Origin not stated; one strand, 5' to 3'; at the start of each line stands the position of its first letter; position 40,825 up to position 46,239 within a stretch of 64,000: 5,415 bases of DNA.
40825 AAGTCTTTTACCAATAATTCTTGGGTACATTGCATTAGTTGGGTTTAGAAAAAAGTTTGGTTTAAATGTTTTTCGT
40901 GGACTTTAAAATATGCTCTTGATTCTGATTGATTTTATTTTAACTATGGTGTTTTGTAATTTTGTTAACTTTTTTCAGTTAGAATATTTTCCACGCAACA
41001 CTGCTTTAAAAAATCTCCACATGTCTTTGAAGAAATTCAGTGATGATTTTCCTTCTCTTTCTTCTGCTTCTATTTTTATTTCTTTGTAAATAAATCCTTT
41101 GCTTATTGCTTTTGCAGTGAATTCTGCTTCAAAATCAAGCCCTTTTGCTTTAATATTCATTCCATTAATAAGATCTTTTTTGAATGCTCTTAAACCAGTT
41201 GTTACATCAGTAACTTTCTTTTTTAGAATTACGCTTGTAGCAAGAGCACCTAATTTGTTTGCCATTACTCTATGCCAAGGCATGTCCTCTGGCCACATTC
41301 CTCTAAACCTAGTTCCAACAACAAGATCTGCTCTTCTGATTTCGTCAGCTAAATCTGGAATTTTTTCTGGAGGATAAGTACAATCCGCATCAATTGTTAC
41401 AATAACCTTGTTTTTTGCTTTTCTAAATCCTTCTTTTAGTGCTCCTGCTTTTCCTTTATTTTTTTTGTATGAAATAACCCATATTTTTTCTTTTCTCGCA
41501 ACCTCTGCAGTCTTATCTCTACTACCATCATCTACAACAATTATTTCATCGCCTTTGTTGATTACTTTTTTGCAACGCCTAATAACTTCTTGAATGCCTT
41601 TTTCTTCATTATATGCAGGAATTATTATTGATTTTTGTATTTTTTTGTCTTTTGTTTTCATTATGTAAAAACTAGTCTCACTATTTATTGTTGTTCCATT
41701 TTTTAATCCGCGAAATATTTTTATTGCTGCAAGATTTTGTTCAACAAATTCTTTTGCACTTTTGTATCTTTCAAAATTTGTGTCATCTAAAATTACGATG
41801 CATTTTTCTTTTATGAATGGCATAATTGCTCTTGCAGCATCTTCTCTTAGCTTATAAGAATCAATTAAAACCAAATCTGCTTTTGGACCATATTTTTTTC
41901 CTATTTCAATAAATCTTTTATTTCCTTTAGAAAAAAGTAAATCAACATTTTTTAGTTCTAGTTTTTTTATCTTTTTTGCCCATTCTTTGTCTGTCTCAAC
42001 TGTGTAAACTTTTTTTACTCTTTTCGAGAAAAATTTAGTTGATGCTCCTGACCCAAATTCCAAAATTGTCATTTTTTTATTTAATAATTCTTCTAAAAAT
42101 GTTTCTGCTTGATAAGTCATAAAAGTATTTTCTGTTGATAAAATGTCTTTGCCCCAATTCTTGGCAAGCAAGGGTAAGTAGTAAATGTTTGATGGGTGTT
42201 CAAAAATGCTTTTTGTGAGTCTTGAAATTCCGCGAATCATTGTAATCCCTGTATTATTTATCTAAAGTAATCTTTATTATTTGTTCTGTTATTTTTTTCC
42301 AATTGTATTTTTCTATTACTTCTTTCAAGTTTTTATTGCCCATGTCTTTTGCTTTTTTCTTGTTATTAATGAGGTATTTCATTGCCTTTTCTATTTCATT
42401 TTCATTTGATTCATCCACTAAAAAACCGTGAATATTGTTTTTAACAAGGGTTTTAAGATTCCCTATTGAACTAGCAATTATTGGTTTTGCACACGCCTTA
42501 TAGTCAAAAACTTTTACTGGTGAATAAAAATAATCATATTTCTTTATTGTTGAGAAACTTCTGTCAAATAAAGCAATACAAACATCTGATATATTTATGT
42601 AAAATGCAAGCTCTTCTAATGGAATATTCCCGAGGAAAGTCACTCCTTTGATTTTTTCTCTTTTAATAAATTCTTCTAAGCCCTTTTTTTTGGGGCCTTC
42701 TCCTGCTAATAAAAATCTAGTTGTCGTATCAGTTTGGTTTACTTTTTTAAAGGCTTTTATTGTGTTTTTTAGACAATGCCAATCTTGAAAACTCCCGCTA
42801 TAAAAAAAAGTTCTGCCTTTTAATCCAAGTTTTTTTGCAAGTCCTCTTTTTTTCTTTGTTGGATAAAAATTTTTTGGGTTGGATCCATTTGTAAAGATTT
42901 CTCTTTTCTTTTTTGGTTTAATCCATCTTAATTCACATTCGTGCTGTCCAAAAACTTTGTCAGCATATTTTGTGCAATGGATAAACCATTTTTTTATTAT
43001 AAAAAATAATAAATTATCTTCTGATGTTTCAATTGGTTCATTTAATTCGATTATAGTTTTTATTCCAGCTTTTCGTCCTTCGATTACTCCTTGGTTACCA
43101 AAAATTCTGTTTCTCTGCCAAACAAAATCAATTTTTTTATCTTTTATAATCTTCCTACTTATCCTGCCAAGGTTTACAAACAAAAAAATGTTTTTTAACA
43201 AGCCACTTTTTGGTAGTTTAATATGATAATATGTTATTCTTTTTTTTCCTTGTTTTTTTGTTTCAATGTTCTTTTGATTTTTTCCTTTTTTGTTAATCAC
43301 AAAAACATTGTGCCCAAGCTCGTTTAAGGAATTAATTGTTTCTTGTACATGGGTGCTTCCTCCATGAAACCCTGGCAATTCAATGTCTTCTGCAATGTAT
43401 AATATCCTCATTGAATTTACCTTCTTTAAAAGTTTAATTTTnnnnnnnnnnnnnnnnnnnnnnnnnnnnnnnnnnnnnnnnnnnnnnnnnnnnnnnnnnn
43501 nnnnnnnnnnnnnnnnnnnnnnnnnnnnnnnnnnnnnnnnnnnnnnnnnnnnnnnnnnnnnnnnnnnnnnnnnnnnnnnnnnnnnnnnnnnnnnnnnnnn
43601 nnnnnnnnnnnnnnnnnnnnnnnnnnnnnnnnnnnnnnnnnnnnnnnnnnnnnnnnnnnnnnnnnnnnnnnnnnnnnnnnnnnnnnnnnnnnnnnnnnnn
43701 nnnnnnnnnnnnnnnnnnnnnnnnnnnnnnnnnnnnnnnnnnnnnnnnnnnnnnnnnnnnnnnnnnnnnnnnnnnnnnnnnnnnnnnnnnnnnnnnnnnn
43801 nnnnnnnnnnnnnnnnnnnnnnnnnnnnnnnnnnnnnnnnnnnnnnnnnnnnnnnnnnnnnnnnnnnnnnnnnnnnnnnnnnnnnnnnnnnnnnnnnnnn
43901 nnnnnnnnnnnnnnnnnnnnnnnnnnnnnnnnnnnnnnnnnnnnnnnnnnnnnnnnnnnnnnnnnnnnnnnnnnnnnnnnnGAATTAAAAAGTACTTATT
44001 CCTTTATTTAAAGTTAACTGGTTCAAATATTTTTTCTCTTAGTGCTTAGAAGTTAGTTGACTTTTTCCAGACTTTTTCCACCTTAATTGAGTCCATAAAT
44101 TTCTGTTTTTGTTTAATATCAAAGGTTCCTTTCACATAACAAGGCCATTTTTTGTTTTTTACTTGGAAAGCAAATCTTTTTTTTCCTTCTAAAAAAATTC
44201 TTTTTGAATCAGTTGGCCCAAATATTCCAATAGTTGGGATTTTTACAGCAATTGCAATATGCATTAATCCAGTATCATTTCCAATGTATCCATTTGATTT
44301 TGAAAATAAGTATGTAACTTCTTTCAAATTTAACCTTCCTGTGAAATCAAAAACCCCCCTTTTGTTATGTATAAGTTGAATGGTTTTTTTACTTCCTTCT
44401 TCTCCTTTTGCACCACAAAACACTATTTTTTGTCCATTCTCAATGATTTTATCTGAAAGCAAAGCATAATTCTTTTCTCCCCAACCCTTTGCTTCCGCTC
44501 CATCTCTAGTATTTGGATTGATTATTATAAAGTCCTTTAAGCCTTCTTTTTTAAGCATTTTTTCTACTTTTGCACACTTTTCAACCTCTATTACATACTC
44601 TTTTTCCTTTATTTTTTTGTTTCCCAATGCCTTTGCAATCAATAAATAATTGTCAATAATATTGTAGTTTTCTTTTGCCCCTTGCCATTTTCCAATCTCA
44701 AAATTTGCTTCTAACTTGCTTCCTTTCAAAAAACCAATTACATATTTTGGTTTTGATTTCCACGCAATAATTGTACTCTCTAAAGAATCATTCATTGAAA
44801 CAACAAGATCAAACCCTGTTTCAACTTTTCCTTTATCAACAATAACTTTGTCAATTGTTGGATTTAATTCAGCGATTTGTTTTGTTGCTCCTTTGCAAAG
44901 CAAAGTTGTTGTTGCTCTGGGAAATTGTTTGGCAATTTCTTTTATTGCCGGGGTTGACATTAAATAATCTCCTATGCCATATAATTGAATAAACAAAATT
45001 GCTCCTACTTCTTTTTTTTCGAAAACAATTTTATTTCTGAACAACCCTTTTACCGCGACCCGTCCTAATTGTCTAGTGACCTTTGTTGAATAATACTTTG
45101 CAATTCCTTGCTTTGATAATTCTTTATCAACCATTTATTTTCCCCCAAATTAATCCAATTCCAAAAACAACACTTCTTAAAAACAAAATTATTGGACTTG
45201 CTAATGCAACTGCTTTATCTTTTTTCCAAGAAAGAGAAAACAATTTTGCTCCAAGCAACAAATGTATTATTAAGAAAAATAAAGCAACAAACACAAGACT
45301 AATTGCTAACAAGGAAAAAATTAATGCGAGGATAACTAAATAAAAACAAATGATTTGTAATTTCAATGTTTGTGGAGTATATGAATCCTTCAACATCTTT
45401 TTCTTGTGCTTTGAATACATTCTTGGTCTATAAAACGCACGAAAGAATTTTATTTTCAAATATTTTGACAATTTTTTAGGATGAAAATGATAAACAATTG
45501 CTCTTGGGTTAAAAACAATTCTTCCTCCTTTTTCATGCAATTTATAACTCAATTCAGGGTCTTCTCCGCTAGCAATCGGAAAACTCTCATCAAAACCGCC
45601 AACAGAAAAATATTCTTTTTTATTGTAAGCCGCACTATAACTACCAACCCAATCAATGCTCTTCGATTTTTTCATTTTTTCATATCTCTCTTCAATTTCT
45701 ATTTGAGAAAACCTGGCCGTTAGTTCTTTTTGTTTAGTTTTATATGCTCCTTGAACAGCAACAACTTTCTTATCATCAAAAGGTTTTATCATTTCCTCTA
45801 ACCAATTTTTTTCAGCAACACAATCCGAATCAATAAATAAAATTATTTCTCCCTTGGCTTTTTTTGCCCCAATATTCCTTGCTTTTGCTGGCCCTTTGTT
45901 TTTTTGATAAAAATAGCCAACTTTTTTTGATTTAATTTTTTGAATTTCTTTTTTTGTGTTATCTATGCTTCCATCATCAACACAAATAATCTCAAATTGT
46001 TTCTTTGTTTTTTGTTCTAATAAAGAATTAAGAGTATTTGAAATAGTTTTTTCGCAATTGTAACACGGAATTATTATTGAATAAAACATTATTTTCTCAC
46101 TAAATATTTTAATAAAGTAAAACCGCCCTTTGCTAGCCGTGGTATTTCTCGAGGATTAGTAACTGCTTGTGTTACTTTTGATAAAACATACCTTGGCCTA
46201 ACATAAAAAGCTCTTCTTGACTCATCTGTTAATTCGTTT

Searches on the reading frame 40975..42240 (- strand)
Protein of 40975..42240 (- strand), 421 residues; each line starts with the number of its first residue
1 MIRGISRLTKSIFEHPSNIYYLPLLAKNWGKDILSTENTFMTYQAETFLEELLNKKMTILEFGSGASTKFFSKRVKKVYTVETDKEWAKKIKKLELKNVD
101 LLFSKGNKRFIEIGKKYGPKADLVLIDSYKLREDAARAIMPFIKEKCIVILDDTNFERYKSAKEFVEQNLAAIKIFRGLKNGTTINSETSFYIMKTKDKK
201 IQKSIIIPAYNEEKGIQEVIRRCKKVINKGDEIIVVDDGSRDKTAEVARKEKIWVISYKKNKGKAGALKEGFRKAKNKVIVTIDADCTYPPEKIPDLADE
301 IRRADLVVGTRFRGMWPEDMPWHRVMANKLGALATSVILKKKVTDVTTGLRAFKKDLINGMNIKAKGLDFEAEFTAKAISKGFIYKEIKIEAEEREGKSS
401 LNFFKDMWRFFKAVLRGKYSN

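Call 12: search_protein_families(library=pfam, proteins=[window:40975-42240:-], max_evalue=0.0001)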
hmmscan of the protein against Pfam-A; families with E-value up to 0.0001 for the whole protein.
window:40975-42240:- (421 aa): 3 families
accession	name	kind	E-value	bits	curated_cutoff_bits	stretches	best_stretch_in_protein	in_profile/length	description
PF00535.33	Glycos_transf_2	-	2.7e-34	118.9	23.3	1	204-358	1-164/168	Glycosyl transferase family 2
PF13641.12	Glyco_tranf_2_3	-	2.8e-10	41.1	27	1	204-295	4-105/230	Glycosyltransferase like family 2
PF10111.15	Glyco_tranf_2_2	-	2.8e-09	37.3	27.3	1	204-297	1-102/276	Glycosyltransferase like family 2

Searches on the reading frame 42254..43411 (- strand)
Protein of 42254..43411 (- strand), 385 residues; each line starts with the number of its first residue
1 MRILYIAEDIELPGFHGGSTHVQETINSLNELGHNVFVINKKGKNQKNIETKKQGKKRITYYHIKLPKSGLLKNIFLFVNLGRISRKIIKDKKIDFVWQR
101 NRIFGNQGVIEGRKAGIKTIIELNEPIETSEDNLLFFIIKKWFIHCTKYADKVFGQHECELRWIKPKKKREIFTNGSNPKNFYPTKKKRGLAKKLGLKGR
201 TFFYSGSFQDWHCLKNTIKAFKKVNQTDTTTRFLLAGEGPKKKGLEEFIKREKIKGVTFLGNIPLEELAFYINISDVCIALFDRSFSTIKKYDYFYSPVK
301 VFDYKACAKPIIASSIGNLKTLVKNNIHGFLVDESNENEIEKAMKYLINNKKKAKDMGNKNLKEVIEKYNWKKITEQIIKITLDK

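Call 12: search_protein_families(library=pfam, proteins=[window:42254-43411:-], max_evalue=0.0001)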
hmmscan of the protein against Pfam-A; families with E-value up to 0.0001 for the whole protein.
window:42254-43411:- (385 aa): 3 families
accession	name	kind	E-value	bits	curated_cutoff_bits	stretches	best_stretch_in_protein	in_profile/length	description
PF00534.26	Glycos_transf_1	-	7.2e-22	78.2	26.4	1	198-361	14-169/172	Glycosyl transferases group 1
PF13692.12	Glyco_trans_1_4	-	1.3e-17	64.8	27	1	200-350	2-142/142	Glycosyl transferases group 1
PF13524.12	Glyco_trans_1_2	-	5e-08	33.4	25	1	229-379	13-143/144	Glycosyl transferase-like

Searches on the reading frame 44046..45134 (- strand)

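Call 12: search_protein_families(library=pfam, proteins=[window:44046-45134:-], max_evalue=0.0001)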
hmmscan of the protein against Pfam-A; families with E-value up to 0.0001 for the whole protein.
window:44046-45134:- (362 aa): 1 family
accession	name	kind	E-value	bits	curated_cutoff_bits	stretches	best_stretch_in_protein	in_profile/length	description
PF01075.23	Glyco_transf_9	-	2.1e-34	119.4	22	1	106-336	11-240/247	Glycosyltransferase family 9 (heptosyltransferase)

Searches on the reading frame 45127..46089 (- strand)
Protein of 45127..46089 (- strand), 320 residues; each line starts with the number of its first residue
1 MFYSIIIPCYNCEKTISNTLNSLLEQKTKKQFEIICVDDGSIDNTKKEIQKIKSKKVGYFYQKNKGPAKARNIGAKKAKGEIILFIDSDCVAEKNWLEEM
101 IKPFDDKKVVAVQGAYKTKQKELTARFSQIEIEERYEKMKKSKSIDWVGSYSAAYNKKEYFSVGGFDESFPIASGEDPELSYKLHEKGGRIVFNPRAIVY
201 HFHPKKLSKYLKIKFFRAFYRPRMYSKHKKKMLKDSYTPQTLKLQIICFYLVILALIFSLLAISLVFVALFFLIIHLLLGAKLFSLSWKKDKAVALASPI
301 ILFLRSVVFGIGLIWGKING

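Call 12: search_protein_families(library=pfam, proteins=[window:45127-46089:-], max_evalue=0.0001)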
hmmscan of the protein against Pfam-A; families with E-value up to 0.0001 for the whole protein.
window:45127-46089:- (320 aa): 5 families
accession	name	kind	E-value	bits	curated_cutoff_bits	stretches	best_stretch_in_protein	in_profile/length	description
PF00535.33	Glycos_transf_2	-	2.1e-39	135.6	23.3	1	4-147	1-150/168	Glycosyl transferase family 2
PF10111.15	Glyco_tranf_2_2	-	4.7e-23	82.5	27.3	1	4-220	1-232/276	Glycosyltransferase like family 2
PF13641.12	Glyco_tranf_2_3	-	1.6e-19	71.3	27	1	3-213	3-223/230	Glycosyltransferase like family 2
PF13632.12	Glyco_trans_2_3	-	1.5e-09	38.4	27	1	82-277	1-180/198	Glycosyl transferase family group 2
PF13506.12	Glyco_transf_21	-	1e-05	25.5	21.7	1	74-205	25-158/174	Glycosyl transferase family 21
